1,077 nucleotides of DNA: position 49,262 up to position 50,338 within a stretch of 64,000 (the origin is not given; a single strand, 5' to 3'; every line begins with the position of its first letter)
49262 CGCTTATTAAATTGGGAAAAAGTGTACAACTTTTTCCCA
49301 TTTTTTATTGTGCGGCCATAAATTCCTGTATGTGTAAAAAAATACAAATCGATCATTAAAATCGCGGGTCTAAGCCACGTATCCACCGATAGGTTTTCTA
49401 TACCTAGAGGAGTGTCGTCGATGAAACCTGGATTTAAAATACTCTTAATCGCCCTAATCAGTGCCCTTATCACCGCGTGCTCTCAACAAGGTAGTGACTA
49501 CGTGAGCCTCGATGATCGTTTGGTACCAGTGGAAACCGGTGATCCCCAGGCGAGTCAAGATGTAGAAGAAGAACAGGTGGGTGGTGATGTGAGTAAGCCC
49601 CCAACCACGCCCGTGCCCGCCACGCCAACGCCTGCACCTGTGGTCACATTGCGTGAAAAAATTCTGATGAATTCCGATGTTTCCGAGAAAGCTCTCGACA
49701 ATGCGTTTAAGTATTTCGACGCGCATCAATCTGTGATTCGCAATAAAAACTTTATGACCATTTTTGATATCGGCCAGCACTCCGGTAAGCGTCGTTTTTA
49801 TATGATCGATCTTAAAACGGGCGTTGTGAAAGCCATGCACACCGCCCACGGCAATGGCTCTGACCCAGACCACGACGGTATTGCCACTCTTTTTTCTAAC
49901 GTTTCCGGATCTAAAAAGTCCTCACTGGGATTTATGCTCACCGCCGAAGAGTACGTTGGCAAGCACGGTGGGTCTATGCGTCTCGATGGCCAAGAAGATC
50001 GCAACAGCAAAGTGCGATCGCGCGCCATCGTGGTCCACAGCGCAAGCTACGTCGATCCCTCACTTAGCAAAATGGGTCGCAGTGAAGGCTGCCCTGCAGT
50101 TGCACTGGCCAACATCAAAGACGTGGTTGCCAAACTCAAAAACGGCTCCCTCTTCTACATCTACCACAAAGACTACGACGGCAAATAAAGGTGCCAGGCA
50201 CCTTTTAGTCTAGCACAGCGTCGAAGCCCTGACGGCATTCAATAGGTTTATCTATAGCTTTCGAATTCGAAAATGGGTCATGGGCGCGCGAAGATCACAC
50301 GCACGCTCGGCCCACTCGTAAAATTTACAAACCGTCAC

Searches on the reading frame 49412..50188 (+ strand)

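Call 108: search_protein_families(library=pfam, proteins=[window:49412-50188:+], max_evalue=0.001)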
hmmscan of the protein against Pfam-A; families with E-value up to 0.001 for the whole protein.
window:49412-50188:+ (258 aa): 1 family
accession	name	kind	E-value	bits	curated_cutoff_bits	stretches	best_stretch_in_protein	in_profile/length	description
PF13645.11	YkuD_2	-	1.3e-43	148.8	27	1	88-251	3-169/169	L,D-transpeptidase catalytic domain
